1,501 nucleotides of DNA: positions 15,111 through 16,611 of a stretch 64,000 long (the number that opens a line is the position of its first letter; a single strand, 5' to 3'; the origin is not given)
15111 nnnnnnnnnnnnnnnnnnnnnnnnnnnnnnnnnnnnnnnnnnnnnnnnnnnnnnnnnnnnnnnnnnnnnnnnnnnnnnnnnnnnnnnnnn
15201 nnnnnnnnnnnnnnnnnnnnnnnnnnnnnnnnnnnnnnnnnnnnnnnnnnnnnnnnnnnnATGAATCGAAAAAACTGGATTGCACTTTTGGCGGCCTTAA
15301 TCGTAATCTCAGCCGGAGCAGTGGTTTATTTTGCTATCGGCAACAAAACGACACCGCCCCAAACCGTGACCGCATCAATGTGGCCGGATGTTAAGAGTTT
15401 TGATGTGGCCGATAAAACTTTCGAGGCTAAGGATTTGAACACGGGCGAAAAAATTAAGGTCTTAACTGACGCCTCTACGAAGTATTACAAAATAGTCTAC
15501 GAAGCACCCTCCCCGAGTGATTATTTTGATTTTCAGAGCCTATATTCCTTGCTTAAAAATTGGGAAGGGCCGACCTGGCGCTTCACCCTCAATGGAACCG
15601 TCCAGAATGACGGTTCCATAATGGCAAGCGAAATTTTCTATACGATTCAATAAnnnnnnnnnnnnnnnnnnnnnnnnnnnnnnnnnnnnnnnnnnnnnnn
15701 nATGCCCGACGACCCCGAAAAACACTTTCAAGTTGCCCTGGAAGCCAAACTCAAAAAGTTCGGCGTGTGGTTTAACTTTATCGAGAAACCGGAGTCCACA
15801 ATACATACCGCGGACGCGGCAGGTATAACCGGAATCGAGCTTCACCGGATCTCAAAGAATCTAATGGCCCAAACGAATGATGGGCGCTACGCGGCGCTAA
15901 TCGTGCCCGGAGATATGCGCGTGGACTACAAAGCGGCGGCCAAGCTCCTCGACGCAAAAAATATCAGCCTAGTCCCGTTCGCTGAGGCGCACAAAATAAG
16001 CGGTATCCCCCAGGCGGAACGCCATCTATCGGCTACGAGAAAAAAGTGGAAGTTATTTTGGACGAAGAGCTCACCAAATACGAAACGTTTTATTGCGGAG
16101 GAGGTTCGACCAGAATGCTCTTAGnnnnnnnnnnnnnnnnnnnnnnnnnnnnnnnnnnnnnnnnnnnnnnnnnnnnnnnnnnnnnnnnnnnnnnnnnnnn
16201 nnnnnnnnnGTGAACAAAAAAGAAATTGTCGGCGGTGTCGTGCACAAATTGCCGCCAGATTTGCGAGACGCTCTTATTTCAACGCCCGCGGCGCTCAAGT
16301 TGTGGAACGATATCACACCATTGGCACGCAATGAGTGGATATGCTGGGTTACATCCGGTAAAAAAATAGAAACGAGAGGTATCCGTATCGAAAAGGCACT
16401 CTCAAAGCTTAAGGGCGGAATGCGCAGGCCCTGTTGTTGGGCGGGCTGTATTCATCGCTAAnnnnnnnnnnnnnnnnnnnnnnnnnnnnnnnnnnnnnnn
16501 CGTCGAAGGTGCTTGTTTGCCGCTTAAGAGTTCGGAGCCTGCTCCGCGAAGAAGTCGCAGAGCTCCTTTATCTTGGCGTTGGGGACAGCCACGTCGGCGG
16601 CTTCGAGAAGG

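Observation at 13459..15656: Two unrelated genes share the same promoter-like 5' element and the same 35-nt 3' element (a 'P-gene-R' cassette duplicated with different cargo)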

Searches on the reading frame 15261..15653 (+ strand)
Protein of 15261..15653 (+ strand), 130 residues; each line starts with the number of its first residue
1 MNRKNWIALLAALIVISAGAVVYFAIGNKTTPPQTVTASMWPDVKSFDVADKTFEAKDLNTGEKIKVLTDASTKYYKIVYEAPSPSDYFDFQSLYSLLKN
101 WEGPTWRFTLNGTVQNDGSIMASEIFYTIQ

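Call 10: search_protein_families(library=pfam, proteins=[window:15261-15653:+], max_evalue=0.01)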
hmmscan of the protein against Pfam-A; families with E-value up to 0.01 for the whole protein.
window:15261-15653:+ (130 aa): 0 families

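Call 13: find_encoding_contigs(protein=window:15261-15653:+, flank=10000, max_places=10)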
Protein window:15261-15653:+ (130 aa): 2 contigs read that carry it; 1 place shown.
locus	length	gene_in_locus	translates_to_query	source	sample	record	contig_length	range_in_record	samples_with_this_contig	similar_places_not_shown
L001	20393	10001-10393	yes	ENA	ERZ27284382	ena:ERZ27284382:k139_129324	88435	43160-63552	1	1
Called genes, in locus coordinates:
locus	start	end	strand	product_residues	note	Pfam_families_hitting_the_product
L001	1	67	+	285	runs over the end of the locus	PF00892:EamA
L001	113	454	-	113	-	-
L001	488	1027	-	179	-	-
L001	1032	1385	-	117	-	-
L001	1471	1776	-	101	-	PF02033:RBFA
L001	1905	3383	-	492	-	PF00009:GTP_EFTU, PF01926:MMR_HSR1, PF22042:EF-G_D2, PF11987:IF-2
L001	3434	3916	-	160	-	-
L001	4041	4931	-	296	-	PF18915:DUF5667 (weak)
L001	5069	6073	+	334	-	PF14528:LAGLIDADG_3 (faint)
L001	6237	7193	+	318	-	PF01841:Transglut_core (weak)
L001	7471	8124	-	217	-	PF00300:His_Phos_1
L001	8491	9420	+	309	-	-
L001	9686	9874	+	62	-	-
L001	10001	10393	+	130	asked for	-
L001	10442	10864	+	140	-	PF04073:tRNA_edit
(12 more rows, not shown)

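Call 15: find_homologous_proteins(query=window:15261-15653:+, max_evalue=0.001)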
Query window:15261-15653:+ (130 aa): 9 proteins with E <= 0.001 among 17 candidates.
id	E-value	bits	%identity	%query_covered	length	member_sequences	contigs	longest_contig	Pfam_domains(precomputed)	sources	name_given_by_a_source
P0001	5.1e-81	287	100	100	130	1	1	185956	-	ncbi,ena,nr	ncbi:MAG: hypothetical protein LiPW15_710 [Parcubacteria group bacterium LiPW_15]|nr:MAG: hypothetic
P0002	9.9e-66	237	81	100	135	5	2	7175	-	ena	-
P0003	1.9e-65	236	82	100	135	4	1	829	-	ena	-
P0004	2.2e-64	233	81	100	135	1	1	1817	-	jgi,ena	-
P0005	2.5e-57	210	65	100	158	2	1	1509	-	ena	-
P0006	5.8e-52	193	59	100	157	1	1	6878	-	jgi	-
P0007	1.1e-38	150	57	95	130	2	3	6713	-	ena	-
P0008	5.2e-36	141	63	75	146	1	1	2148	-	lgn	-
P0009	5.4e-36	141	55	94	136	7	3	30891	-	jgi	-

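Call 17: find_encoding_contigs(protein=P0002, flank=10000, max_places=6)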
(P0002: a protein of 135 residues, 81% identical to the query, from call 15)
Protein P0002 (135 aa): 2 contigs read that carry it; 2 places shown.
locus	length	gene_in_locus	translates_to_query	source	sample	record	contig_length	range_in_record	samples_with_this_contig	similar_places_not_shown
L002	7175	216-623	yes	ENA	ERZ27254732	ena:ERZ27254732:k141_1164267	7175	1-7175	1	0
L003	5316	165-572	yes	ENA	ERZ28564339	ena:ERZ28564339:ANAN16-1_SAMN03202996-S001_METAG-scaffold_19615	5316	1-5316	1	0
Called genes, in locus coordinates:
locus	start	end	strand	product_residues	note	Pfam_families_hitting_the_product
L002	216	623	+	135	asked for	-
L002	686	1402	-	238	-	-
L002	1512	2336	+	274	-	PF01726:LexA_DNA_bind, PF00717:Peptidase_S24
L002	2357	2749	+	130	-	-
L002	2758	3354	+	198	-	PF08937:ThsB_TIR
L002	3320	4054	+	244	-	-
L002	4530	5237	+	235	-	-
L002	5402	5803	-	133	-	-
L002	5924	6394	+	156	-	-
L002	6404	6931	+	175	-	-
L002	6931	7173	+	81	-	?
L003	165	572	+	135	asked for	-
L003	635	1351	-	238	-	-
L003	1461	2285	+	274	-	PF01726:LexA_DNA_bind, PF00717:Peptidase_S24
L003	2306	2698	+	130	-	-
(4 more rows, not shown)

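Call 18: find_encoding_contigs(protein=P0009, flank=10000, max_places=6)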
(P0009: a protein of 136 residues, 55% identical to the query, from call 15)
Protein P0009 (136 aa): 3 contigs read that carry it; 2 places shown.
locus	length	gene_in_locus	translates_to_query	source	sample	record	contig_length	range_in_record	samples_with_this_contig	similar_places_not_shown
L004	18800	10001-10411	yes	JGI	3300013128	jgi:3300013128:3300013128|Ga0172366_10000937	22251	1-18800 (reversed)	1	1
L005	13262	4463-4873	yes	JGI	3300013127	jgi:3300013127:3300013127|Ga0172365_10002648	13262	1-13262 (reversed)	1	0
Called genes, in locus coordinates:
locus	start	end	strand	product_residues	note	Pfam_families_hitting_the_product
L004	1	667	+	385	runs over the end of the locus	PF01145:Band_7 (faint)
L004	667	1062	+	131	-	-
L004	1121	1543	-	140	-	PF18895:T4SS_pilin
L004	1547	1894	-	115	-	PF04956:TrbC (weak), PF18895:T4SS_pilin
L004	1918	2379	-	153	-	-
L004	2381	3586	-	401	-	PF01547:SBP_bac_1, PF13416:SBP_bac_8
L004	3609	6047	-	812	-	PF00521:DNA_topoisoIV, PF03989:DNA_gyraseA_C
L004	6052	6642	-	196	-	PF13483:Lactamase_B_3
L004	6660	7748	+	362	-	PF21543:CvfB_2nd (faint), PF23459:S1_RRP5 (faint), PF00575:S1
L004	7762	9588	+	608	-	PF06480:FtsH_ext (weak), PF06068:TIP49 (faint), PF00004:AAA, PF07728:AAA_5 (weak), PF17862:AAA_lid_3, PF01434:Peptidase_M41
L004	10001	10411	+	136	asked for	-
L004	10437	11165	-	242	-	PF08713:DNA_alkylation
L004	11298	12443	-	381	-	PF13793:Pribosyltran_N, PF00156:Pribosyltran, PF14572:Pribosyl_synth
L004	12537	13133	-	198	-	-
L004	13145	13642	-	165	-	PF12647:RNHCP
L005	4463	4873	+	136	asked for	-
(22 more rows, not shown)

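Call 19: find_encoding_contigs(protein=P0006, flank=10000, max_places=6)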
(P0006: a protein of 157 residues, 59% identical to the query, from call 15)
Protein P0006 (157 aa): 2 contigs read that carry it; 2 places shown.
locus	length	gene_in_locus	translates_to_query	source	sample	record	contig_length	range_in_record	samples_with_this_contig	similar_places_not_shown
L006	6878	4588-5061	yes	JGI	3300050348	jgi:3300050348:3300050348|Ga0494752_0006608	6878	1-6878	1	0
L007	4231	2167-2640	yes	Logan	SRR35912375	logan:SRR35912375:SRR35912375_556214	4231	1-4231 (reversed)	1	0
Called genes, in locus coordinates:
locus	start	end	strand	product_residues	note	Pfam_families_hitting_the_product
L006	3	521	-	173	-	?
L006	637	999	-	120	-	PF04519:Bactofilin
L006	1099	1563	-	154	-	PF14584:DUF4446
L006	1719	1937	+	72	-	-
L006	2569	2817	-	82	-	-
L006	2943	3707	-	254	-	-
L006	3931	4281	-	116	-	-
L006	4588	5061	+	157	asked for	-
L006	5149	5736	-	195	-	-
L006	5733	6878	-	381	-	?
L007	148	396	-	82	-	-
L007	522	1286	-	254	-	-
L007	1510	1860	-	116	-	-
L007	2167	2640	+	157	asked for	-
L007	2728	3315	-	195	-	-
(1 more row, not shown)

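Call 20: find_encoding_contigs(protein=P0007, flank=10000, max_places=6)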
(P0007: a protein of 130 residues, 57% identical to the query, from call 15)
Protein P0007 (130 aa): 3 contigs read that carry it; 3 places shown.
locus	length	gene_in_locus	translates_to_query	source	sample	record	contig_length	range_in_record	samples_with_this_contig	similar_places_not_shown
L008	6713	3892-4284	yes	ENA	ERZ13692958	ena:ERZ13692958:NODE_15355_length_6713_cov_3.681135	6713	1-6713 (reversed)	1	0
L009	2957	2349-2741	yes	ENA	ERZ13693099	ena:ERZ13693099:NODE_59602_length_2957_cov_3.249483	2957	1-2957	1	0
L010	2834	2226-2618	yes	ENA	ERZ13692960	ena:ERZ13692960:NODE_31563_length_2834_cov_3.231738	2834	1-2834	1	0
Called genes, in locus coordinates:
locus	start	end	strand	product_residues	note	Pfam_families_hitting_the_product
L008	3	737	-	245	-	?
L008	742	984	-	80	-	PF09954:DUF2188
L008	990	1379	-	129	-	-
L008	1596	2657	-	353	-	PF02518:HATPase_c, PF13589:HATPase_c_3, PF17942:Morc6_S5 (faint)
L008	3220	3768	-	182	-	PF01909:NTP_transf_2, PF18765:Polbeta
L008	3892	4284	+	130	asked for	-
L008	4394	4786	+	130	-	-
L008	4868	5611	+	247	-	-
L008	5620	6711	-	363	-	?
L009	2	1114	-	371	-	?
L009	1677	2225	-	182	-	PF01909:NTP_transf_2, PF18765:Polbeta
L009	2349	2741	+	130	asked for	-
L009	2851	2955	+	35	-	?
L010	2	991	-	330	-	?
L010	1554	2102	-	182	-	PF01909:NTP_transf_2, PF18765:Polbeta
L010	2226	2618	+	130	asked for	-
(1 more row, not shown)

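Call 49: find_related_loci(query=A1, collection=genome_contigs, flank=5000)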
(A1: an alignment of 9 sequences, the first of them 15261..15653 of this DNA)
Query A1 (130 aa) in genome_contigs; peptide patterns used: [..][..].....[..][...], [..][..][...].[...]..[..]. (x = any residue, [..] = any of these).
51 stretches matched a pattern; 2 encode a relative of the query (tblastn E <= 1e-3); 2 distinct loci.
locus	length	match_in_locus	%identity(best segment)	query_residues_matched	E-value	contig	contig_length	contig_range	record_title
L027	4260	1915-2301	53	7-130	5e-44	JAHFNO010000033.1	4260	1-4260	MAG: Candidatus Nomurabacteria bacterium isolate nzgw482 NODE_48821_length_4261_cov_4.340338, whole genome shotgun seque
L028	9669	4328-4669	52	27-130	2e-35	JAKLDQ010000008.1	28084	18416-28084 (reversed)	MAG: Patescibacteria group bacterium isolate RA.bin113 RA.bin113_8, whole genome shotgun sequence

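Call 54: search_protein_families(library=ncbifam, proteins=[window:15261-15653:+], max_evalue=0.1)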
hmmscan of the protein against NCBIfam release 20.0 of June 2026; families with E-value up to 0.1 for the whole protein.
window:15261-15653:+ (130 aa): 0 families

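Call 59: search_protein_families(library=pfam, proteins=[L002:686-1402:-, L002:3320-4054:+, L002:4530-5237:+, L002:2357-2749:+], max_evalue=0.01)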
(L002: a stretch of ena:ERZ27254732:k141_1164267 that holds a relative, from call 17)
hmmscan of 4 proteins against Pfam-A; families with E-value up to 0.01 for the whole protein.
L002:686-1402:- (238 aa): 0 families

L002:3320-4054:+ (244 aa): 0 families

L002:4530-5237:+ (235 aa): 0 families

L002:2357-2749:+ (130 aa): 0 families

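Call 66: predict_structure(alignment_id=A1)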
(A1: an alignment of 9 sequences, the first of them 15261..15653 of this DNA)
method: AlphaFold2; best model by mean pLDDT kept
length: 130 residues; sequences in the alignment: 9
mean_pLDDT: 77.2   pTM: 0.65
mean pLDDT of the five models: 77.2, 76.9, 75.8, 74.3, 74.2
residues with pLDDT >= 90: 53; 70-90: 35; 50-70: 24; < 50: 18
segments of 3 or more residues with pLDDT < 50: 15-30
pLDDT, mean of each block of 10 residues (from residue 1): 51 47 42 82 93 94 94 83 72 88 79 92 86
secondary structure, 60 per line:
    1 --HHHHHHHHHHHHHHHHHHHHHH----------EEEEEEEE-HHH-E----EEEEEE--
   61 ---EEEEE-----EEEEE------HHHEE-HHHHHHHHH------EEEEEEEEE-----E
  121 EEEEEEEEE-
elements in order: H3-24 E35-42 E53-58 E64-68 E74-78 H91-99 E106-114 E120-129
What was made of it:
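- It is the final strand (residues 120-129) of the AlphaFold model, with block pLDDT of 86-92 (call 66).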

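Call 68: fold_search(model_id=the predicted structure, library=pdb)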
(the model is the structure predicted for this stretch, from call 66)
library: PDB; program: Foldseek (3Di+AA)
matches with E <= 10: 913; with E <= 0.001: 0
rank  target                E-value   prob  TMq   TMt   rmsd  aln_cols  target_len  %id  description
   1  1zeq                  1.1e-03  1.00  0.40  0.59   5.6       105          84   10  1.5 A Structure of apo-CusF residues 6-88 from Escherichia coli (released 2005-08-02)
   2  2qcp                  1.6e-03  1.00  0.40  0.62   5.8       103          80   12  1.0 A Structure of CusF-Ag(I) residues 10-88 from Escherichia coli (released 2007-10-02)
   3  3kdf_A                4.6e-03  1.00  0.33  0.37   6.4        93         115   11  X-ray Crystal Structure of the Human Replication Protein A Complex from Wheat Germ Cell Free Expression (released 2009-12-01)
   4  1quq_D                9.2e-03  0.99  0.32  0.36   7.3        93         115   11  COMPLEX OF REPLICATION PROTEIN A SUBUNITS RPA14 AND RPA32 (released 1999-08-13)
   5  8rk2_C                9.8e-03  0.99  0.35  0.38   6.6       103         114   10  Human Replication protein A (RPA; trimeric core) - ssDNA complex (released 2024-04-24)
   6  2pi2_E                1.0e-02  0.99  0.33  0.36   6.5        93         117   11  Full-length Replication protein A subunits RPA14 and RPA32 (released 2007-10-16)
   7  7uy5_E                1.2e-02  0.82  0.36  0.33   8.4       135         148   13  Tetrahymena telomerase with CST (released 2022-07-13)
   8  1lm0_MODEL_1_A        1.3e-02  0.99  0.37  0.46   4.7        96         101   19  Solution structure and characterization of the heme chaperone CcmE (released 2002-12-25)
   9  2pqa_D                1.3e-02  0.99  0.33  0.37   6.5        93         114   10  Crystal Structure of Full-length Human RPA 14/32 Heterodimer (released 2007-11-13)
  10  3kdf_C                1.8e-02  0.99  0.33  0.36   6.5        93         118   11  X-ray Crystal Structure of the Human Replication Protein A Complex from Wheat Germ Cell Free Expression (released 2009-12-01)
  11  8ce8_E                2.5e-02  0.63  0.32  0.28  13.0       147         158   16  Cytochrome c maturation complex CcmABCDE (released 2023-09-06)
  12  5hgq_C                3.5e-02  0.72  0.38  0.14  13.6       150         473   17  Loa loa Lysyl-tRNA synthetase in complex with Cladosporin. (released 2016-10-26)
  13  5hgq_B                3.7e-02  0.77  0.38  0.14  14.4       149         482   13  Loa loa Lysyl-tRNA synthetase in complex with Cladosporin. (released 2016-10-26)
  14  1h95_MODEL_1_A        3.7e-02  0.54  0.28  0.40   7.2       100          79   15  Solution structure of the single-stranded DNA-binding Cold Shock Domain (CSD) of human Y-box protein 1 (YB1) d (released 2002-02-21)
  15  7lma_E                3.7e-02  0.54  0.32  0.30  10.0       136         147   15  Tetrahymena telomerase T3D2 structure at 3.3 Angstrom (released 2021-05-12)
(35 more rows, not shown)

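Call 78: find_encoding_contigs(protein=P0005, flank=5000, max_places=4)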
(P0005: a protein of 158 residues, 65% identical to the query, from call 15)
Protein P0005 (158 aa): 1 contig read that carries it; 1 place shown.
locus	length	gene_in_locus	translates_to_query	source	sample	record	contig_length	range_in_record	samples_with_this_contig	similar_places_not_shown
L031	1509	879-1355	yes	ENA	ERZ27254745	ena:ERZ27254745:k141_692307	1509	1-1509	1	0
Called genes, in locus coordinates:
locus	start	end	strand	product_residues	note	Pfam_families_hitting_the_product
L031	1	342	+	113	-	?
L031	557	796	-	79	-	-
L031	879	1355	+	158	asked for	-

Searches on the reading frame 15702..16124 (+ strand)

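Call 10: search_protein_families(library=pfam, proteins=[window:15702-16124:+], max_evalue=0.01)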
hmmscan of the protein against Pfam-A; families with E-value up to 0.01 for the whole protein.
window:15702-16124:+ (140 aa): 1 family
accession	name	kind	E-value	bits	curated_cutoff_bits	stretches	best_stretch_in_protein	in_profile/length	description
PF04073.20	tRNA_edit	-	2.4e-10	41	25.5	1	36-103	7-74/123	Aminoacyl-tRNA editing domain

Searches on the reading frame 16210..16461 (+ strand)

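Call 10: search_protein_families(library=pfam, proteins=[window:16210-16461:+], max_evalue=0.01)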
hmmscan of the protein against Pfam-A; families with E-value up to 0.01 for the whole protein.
window:16210-16461:+ (83 aa): 1 family
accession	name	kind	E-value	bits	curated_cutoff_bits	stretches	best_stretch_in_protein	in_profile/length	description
PF13376.11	OmdA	-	7.9e-16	58.2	25.6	1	13-68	3-58/60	Bacteriocin-protection, YdeI or OmpD-Associated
